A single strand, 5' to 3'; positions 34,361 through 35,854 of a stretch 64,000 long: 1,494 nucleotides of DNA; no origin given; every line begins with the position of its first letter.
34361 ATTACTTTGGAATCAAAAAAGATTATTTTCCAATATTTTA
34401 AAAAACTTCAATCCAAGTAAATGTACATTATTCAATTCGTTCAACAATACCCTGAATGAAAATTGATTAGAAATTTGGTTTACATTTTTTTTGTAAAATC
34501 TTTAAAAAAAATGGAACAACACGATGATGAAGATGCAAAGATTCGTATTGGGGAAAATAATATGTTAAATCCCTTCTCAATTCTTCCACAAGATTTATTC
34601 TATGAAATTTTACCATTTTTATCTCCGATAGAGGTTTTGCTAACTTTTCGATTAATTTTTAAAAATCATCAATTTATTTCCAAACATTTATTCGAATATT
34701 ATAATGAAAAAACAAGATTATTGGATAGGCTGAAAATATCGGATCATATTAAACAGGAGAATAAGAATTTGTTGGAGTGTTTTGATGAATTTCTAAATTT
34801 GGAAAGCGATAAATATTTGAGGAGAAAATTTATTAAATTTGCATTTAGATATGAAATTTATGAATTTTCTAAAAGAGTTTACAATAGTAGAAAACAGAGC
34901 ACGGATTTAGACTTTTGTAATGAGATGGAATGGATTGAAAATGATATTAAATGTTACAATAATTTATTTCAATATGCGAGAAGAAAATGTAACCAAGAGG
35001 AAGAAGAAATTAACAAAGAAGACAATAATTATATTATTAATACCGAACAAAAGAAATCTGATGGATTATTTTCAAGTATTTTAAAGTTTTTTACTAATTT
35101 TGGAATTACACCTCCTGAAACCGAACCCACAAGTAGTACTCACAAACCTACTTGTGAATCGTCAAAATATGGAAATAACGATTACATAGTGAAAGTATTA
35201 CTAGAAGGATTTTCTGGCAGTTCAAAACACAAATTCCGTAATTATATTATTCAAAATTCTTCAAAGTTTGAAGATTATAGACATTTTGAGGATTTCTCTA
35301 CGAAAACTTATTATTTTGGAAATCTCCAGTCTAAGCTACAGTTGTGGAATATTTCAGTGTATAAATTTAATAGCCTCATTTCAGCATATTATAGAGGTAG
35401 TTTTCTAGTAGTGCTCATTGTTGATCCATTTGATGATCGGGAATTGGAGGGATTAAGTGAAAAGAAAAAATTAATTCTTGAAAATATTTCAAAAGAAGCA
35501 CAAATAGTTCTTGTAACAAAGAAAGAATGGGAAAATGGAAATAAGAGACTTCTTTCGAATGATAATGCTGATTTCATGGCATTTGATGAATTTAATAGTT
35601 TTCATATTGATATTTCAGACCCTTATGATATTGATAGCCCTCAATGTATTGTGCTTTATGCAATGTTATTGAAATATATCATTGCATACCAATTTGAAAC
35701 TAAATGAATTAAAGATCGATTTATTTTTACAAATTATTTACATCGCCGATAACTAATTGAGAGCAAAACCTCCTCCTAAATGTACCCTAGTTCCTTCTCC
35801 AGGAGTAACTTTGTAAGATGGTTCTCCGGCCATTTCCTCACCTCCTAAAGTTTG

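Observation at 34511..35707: F-box-like motif fused to a pseudo-GTPase (degenerate Ras/Rab fold)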

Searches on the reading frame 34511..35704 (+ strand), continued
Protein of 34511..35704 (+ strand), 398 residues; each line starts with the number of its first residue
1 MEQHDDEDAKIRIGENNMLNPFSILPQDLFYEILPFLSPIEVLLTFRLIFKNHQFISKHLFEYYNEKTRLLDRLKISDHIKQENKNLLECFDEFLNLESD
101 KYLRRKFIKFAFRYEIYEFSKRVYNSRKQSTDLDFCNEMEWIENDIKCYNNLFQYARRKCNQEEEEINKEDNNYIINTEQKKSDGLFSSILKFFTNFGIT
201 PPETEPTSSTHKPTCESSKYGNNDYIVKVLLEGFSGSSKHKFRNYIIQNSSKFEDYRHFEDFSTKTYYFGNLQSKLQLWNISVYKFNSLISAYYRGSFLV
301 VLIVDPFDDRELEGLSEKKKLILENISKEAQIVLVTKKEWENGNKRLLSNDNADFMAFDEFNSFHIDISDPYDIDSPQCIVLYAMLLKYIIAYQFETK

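Call 60: list_cluster_members(proteins=[window:34511-35704:+, window:34562-35704:+, window:33296-34417:+, window:32338-33090:+, window:42817-44250:+, window:30742-31926:+])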
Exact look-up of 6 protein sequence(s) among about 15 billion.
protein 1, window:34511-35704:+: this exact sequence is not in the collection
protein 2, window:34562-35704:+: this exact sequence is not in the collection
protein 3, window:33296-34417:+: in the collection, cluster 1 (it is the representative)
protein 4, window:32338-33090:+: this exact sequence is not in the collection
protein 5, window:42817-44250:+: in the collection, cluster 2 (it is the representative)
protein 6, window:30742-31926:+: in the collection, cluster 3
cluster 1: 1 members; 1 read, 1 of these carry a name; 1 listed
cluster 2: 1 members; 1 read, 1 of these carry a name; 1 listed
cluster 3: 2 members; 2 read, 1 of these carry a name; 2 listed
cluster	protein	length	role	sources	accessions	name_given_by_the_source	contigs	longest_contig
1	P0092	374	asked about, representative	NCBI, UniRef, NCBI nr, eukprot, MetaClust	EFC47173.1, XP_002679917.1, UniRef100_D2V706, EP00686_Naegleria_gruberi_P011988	predicted protein [Naegleria gruberi] | Predicted protein n=1 Tax=Naegleria gruberi TaxID=5762 RepID=D2V706_NAEGR | uncharacterized protein NAEGRDRAFT_64622 [Naegleria gruberi]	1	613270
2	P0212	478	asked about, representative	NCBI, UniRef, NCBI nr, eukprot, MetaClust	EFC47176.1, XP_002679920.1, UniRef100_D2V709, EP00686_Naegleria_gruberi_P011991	ras family small GTPase [Naegleria gruberi] | Ras family small GTPase n=1 Tax=Naegleria gruberi TaxID=5762 RepID=D2V709_NAEGR | XP_002679920.1 ras family small GTPase [Naegleria gruberi strain NEG-M]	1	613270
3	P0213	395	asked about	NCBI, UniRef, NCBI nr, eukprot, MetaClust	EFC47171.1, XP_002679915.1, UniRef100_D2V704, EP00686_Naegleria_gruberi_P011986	ERG4/ERG24 ergosterol biosynthesis protein family protein [Naegleria gruberi] | Delta(14)-sterol reductase n=1 Tax=Naegleria gruberi TaxID=5762 RepID=D2V704_NAEGR | XP_002679915.1 ERG4/ERG24 ergosterol biosynthesis protein family protein [Naegleria ...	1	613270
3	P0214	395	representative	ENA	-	-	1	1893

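Call 64: find_related_loci(query=window:34511-35704:+, collection=metagenome_contigs, flank=4000)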
Query window:34511-35704:+ (398 aa) in metagenome_contigs; peptide patterns used: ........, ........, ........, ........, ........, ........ (x = any residue, [..] = any of these).
62 stretches matched a pattern, but none encodes a relative of the query by tblastn (E <= 1e-3).

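Call 66: search_protein_families(library=pfam, proteins=[P0015, P0064, P0081, P0053, P0063, P0077, P0041, P0034, P0021, P0072], max_evalue=0.00001)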
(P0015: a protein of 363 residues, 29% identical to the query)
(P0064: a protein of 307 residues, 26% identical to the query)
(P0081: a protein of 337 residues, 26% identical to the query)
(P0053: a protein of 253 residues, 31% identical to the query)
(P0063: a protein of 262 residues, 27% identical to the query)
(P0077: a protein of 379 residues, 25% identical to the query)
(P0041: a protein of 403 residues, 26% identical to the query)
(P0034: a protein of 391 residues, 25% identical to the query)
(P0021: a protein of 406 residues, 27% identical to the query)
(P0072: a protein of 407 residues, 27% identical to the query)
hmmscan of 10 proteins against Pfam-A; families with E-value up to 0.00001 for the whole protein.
P0015 (363 aa): 7 families
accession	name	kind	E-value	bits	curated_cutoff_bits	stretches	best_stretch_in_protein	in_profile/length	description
PF00071.28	Ras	-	4.6e-101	335.6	21.6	2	195-354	1-160/162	Ras family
PF08477.19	Roc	-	1.4e-61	206.5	27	2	195-309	1-119/119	Ras of Complex, Roc, domain of DAPkinase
PF00025.27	Arf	-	2.4e-35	122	22.3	2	194-351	15-171/174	ADP-ribosylation factor family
PF04670.18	Gtr1_RagA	-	2.2e-09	37.5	22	0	9-95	1-95/232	Gtr1/RagA G protein conserved region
PF01926.29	MMR_HSR1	-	1.8e-08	34.9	21.9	0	196-307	2-113/113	50S ribosome-binding GTPase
PF12775.13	AAA_7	-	3.2e-06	27.3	25.8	0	9-46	35-71/181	P-loop containing dynein motor region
PF03193.22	RsgA_GTPase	-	3.4e-06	27.4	30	0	10-26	109-125/174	RsgA GTPase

P0064 (307 aa): 4 families
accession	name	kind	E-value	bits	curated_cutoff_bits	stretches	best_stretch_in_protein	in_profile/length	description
PF00071.28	Ras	-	1.4e-65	220.3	21.6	1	117-277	1-161/162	Ras family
PF08477.19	Roc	-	1.2e-33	116.3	27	1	117-231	1-119/119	Ras of Complex, Roc, domain of DAPkinase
PF00025.27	Arf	-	1.1e-12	48.2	22.3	1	116-236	15-131/174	ADP-ribosylation factor family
PF00009.33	GTP_EFTU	-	3.2e-06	27.3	26.5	1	149-269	54-179/188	Elongation factor Tu GTP binding domain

P0081 (337 aa): 3 families
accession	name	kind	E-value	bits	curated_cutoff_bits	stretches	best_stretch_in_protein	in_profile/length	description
PF00071.28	Ras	-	1.5e-32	112.9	21.6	1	132-293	1-161/162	Ras family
PF08477.19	Roc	-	8.6e-20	71.6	27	1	132-247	1-119/119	Ras of Complex, Roc, domain of DAPkinase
PF00025.27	Arf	-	1.6e-11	44.5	22.3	1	128-290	12-172/174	ADP-ribosylation factor family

P0053 (253 aa): 5 families
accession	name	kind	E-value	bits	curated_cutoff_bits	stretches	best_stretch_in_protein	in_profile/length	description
PF00071.28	Ras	-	1.2e-42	145.7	21.6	1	69-225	1-157/162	Ras family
PF08477.19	Roc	-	7.2e-23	81.5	27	1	69-183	1-119/119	Ras of Complex, Roc, domain of DAPkinase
PF00025.27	Arf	-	7.3e-12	45.5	22.3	1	67-225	14-171/174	ADP-ribosylation factor family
PF00009.33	GTP_EFTU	-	2.2e-06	27.8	26.5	1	88-226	40-184/188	Elongation factor Tu GTP binding domain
PF04670.18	Gtr1_RagA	-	4.7e-06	26.6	22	1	69-189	1-128/232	Gtr1/RagA G protein conserved region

P0063 (262 aa): 5 families
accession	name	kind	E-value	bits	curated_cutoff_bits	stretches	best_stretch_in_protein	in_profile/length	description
PF00071.28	Ras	-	3.9e-66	222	21.6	1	70-230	1-161/162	Ras family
PF08477.19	Roc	-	9.8e-35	119.8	27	1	70-184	1-119/119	Ras of Complex, Roc, domain of DAPkinase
PF00025.27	Arf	-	5.2e-17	62.3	22.3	1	64-227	10-172/174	ADP-ribosylation factor family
PF00009.33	GTP_EFTU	-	4.7e-07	30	26.5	1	102-223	54-180/188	Elongation factor Tu GTP binding domain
PF04670.18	Gtr1_RagA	-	1.5e-06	28.3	22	1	70-202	1-143/232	Gtr1/RagA G protein conserved region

P0077 (379 aa): 6 families
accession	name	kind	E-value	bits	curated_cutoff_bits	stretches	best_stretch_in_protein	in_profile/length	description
PF00071.28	Ras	-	6.5e-91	302.6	21.6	2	9-168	1-161/162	Ras family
PF08477.19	Roc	-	5.4e-60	201.3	27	2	205-317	1-117/119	Ras of Complex, Roc, domain of DAPkinase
PF00025.27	Arf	-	2.8e-22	79.5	22.3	2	204-329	15-135/174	ADP-ribosylation factor family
PF01926.29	MMR_HSR1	-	1.8e-10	41.3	21.9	0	9-92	1-86/113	50S ribosome-binding GTPase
PF04670.18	Gtr1_RagA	-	2e-07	31.1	22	0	9-115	1-115/232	Gtr1/RagA G protein conserved region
PF13191.12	AAA_16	-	4.6e-06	27.7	32.6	0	205-229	26-50/167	AAA ATPase domain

P0041 (403 aa): 6 families
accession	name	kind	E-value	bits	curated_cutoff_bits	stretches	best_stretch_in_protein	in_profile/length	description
PF00071.28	Ras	-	2.3e-90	300.8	21.6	2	49-207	1-160/162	Ras family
PF08477.19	Roc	-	2.8e-60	202.2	27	2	242-355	2-119/119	Ras of Complex, Roc, domain of DAPkinase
PF00025.27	Arf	-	9.4e-28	97.3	22.3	2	42-167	9-130/174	ADP-ribosylation factor family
PF01926.29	MMR_HSR1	-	4.9e-11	43.2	21.9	0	242-352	2-112/113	50S ribosome-binding GTPase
PF00493.29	MCM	-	4.8e-07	29.6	23.3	0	223-282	45-98/224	MCM P-loop domain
PF09439.16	SRPRB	-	1.9e-06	27.8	25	0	49-123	5-73/178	Signal recognition particle receptor beta subunit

P0034 (391 aa): 11 families
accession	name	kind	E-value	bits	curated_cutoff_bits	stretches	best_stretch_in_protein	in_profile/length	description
PF00071.28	Ras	-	6.1e-101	335.2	21.6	2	35-194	1-160/162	Ras family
PF08477.19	Roc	-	1.1e-65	219.7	27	2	35-149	1-119/119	Ras of Complex, Roc, domain of DAPkinase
PF00025.27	Arf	-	1.1e-27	97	22.3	2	34-191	15-171/174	ADP-ribosylation factor family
PF00009.33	GTP_EFTU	-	2.7e-17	63.4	26.5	1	67-194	54-186/188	Elongation factor Tu GTP binding domain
PF01926.29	MMR_HSR1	-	3.1e-13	50.3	21.9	0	35-147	1-113/113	50S ribosome-binding GTPase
PF03193.22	RsgA_GTPase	-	1.1e-11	45.3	30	0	35-56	108-129/174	RsgA GTPase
PF09439.16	SRPRB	-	5.1e-10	39.5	25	0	35-154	5-125/178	Signal recognition particle receptor beta subunit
PF10236.15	DAP3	-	1.1e-07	31.9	23.1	0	30-60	20-50/311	Mitochondrial ribosomal death-associated protein 3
PF04670.18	Gtr1_RagA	-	1.9e-07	31.2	22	0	35-154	1-127/232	Gtr1/RagA G protein conserved region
PF13191.12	AAA_16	-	1.8e-06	29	32.6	0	34-89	25-96/167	AAA ATPase domain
PF00931.28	NB-ARC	-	2e-06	27.7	23.5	0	222-339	21-146/248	NB-ARC domain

P0021 (406 aa): 2 families
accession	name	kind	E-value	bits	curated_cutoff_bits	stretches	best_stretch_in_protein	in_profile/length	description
PF08477.19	Roc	-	3.3e-17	63.3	27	1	43-150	3-118/119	Ras of Complex, Roc, domain of DAPkinase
PF00071.28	Ras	-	5.6e-16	59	21.6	1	42-150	2-114/162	Ras family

P0072 (407 aa): 4 families
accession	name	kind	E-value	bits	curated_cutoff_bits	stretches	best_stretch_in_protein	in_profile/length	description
PF00071.28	Ras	-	9.4e-34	116.8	21.6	1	20-178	2-160/162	Ras family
PF00857.26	Isochorismatase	-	6.8e-23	82.1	27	1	239-374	20-174/175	Isochorismatase domain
PF08477.19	Roc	-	5.2e-19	69.1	27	1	20-133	2-119/119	Ras of Complex, Roc, domain of DAPkinase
PF00025.27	Arf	-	1.8e-09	37.8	22.3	1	13-137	10-130/174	ADP-ribosylation factor family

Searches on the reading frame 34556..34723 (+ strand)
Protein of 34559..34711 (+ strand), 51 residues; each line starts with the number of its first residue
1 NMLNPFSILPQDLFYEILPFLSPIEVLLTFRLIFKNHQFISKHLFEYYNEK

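Call 11: search_protein_families(library=pfam, proteins=[window:34559-34711:+], max_evalue=10)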
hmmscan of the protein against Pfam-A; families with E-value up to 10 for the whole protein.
seq(51 aa): 1 family
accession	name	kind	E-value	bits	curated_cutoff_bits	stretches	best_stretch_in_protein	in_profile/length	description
PF00646.38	F-box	-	0.1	13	20.5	1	6-35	1-29/43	F-box domain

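Call 56: search_solved_structures(query=A2, max_evalue=1, show_alignments=2)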
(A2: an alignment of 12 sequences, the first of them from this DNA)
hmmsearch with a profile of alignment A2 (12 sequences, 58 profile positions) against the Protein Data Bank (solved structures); distinct sequences matched with E-value up to 1: 26.
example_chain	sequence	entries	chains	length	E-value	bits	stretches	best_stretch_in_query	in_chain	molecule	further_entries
5ibk_B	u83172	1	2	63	3.5e-05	26.7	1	6-42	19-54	F-box/WD repeat-containing protein 7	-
8uah_B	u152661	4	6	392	5e-05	26.2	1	8-46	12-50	F-box/LRR-repeat protein 17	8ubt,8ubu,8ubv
6w66_B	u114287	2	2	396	5.1e-05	26.1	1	8-46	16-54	F-box/LRR-repeat protein 17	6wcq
3wso_A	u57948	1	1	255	0.00013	24.8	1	7-42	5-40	F-box only protein 44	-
1fs1_A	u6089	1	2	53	0.00057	22.8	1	10-49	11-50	CYCLIN A/CDK2-ASSOCIATED P19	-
5v4b_B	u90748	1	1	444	0.00079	22.3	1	7-42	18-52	F-box/WD repeat-containing protein 7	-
2ovp_B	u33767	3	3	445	0.00079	22.3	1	7-42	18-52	F-box/WD repeat protein 7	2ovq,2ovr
7t1y_B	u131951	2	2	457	0.00083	22.3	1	7-42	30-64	F-box/WD repeat-containing protein 7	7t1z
1ldk_E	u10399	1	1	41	0.00091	22.1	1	10-42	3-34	SKP2-like protein type gamma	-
9xzj_F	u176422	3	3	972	0.0016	21.3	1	5-43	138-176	F-box DNA helicase 1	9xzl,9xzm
9o04_C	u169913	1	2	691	0.0036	20.2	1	7-43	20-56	F-box only protein 42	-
1fs2_A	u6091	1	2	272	0.0037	20.2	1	10-53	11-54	SKP2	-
1fqv_A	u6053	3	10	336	0.0092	18.9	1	10-49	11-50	SKP2 | S-phase kinase-associated protein 2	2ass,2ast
7b5l_T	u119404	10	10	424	0.011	18.7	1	10-49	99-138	S-phase kinase-associated protein 2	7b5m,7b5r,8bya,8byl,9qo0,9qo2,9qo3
7z8t_F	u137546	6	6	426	0.011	18.7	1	10-49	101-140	S-phase kinase-associated protein 2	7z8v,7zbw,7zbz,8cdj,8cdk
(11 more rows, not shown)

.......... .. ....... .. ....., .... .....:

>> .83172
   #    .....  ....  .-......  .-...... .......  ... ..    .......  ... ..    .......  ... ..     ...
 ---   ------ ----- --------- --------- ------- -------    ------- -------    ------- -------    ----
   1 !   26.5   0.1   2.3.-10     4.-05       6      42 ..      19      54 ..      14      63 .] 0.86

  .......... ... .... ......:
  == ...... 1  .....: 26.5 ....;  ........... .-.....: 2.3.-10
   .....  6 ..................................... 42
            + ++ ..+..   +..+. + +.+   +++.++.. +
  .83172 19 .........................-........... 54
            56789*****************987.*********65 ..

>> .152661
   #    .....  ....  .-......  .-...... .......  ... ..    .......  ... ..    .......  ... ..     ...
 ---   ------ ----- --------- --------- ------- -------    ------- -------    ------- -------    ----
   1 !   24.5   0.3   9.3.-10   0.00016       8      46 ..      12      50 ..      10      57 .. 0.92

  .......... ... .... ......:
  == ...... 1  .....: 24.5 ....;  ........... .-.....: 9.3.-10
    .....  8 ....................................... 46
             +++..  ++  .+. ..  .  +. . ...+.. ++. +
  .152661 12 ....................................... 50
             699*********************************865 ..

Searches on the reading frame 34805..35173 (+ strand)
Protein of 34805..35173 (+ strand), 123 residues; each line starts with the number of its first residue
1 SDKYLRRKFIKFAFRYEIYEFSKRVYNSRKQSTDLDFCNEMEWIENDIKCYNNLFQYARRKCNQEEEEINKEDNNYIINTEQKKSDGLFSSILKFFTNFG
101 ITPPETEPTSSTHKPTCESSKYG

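Call 11: search_protein_families(library=pfam, proteins=[window:34805-35173:+], max_evalue=10)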
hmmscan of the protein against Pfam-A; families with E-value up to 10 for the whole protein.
seq(123 aa): 2 families
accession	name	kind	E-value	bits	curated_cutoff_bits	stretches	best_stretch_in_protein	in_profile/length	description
PF05919.16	Mitovir_RNA_pol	-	0.024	14.1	25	1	17-69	275-327/497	Mitovirus RNA-dependent RNA polymerase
PF25500.1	DUF7913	-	0.13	12.8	27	1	26-76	52-102/120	Domain of unknown function (DUF7913)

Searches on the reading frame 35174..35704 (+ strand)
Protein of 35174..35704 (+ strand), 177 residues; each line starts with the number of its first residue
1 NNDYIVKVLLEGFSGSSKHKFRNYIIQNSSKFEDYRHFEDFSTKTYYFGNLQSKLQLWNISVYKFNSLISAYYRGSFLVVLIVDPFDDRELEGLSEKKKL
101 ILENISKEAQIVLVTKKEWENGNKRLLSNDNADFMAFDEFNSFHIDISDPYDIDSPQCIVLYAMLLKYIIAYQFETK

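Call 11: search_protein_families(library=pfam, proteins=[window:35174-35704:+], max_evalue=10)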
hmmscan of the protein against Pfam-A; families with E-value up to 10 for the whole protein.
seq(177 aa): 3 families
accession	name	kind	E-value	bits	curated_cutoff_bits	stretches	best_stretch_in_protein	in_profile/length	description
PF00071.28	Ras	-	0.00085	19.4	21.6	1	35-147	29-141/162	Ras family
PF08477.19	Roc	-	0.016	15.8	27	1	40-117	35-117/119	Ras of Complex, Roc, domain of DAPkinase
PF02886.23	LBP_BPI_CETP_C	-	0.19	11.6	23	1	60-91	41-72/238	LBP / BPI / CETP family, C-terminal domain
